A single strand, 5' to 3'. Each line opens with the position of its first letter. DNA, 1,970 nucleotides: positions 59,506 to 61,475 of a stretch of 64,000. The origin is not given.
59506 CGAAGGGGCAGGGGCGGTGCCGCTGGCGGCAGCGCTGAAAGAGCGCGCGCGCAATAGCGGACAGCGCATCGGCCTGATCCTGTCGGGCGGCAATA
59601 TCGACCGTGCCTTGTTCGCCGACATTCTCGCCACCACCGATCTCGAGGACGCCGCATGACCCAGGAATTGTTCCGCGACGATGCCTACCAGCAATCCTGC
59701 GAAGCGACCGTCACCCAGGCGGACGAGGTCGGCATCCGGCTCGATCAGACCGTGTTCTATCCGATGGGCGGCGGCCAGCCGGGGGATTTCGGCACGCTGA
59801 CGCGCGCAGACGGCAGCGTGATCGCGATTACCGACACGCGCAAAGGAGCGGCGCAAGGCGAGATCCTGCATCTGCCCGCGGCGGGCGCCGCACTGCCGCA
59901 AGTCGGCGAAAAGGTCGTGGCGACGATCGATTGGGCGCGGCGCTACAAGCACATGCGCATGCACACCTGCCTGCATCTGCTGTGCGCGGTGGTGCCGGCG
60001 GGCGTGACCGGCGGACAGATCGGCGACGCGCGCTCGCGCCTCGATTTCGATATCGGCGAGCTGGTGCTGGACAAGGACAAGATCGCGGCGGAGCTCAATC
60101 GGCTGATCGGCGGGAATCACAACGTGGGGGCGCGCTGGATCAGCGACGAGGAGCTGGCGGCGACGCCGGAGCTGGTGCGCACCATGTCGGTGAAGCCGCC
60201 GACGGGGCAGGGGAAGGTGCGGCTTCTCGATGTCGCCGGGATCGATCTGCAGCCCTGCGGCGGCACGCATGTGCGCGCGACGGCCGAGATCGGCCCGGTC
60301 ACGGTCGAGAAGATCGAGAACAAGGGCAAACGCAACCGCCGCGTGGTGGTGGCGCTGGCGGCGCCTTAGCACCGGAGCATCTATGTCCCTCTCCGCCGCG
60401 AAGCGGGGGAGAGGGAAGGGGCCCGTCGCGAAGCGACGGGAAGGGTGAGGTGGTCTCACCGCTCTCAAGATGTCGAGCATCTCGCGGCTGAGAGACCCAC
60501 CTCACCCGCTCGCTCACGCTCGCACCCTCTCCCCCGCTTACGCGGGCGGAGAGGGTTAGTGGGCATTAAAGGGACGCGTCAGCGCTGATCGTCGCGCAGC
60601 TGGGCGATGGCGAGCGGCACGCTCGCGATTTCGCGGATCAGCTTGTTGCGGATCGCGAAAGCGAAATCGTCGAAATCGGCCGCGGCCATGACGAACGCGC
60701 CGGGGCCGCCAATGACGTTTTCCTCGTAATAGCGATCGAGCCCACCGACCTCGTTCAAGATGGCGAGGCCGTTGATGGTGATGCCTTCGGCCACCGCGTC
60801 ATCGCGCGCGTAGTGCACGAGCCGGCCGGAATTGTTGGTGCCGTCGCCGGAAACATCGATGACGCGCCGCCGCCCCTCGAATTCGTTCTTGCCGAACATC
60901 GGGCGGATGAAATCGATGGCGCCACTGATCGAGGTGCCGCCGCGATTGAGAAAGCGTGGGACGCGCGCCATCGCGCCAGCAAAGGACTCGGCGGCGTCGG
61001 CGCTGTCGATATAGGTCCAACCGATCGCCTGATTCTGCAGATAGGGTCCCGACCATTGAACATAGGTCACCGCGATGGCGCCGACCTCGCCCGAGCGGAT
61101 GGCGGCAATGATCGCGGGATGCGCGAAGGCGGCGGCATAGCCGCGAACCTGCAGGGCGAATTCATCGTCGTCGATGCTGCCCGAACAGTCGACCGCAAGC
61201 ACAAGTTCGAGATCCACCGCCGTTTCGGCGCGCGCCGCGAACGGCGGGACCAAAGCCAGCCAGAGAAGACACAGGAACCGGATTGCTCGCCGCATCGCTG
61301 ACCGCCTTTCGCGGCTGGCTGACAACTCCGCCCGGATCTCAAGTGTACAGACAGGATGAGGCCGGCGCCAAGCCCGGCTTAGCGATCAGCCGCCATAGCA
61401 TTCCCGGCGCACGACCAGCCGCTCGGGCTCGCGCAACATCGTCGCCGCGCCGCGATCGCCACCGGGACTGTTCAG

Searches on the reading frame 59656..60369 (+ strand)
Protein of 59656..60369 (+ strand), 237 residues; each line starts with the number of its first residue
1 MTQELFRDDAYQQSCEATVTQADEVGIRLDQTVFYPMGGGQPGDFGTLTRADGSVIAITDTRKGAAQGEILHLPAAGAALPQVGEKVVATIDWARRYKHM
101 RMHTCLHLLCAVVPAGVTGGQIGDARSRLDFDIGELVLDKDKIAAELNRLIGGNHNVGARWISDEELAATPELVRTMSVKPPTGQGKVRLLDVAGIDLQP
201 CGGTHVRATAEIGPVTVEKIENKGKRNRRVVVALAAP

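Call 58: search_protein_families(library=pfam, proteins=[window:59656-60369:+], max_evalue=0.001)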
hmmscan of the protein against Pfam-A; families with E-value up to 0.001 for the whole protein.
window:59656-60369:+ (237 aa): 2 families
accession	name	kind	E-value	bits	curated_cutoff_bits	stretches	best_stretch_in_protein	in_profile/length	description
PF07973.19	tRNA_SAD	-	3.8e-11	43.2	24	1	188-230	1-43/44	Threonyl and Alanyl tRNA synthetase second additional domain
PF01411.24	tRNA-synt_2c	-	4e-11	42.6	30.3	1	12-95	472-552/552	tRNA synthetases class II (A)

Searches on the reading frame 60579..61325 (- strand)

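Call 58: search_protein_families(library=pfam, proteins=[window:60579-61325:-], max_evalue=0.001)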
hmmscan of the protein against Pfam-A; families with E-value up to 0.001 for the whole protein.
window:60579-61325:- (248 aa): 1 family
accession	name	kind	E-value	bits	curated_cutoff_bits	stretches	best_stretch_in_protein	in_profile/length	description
PF06707.17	DUF1194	-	2.8e-73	246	27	1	36-235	1-204/206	Protein of unknown function (DUF1194)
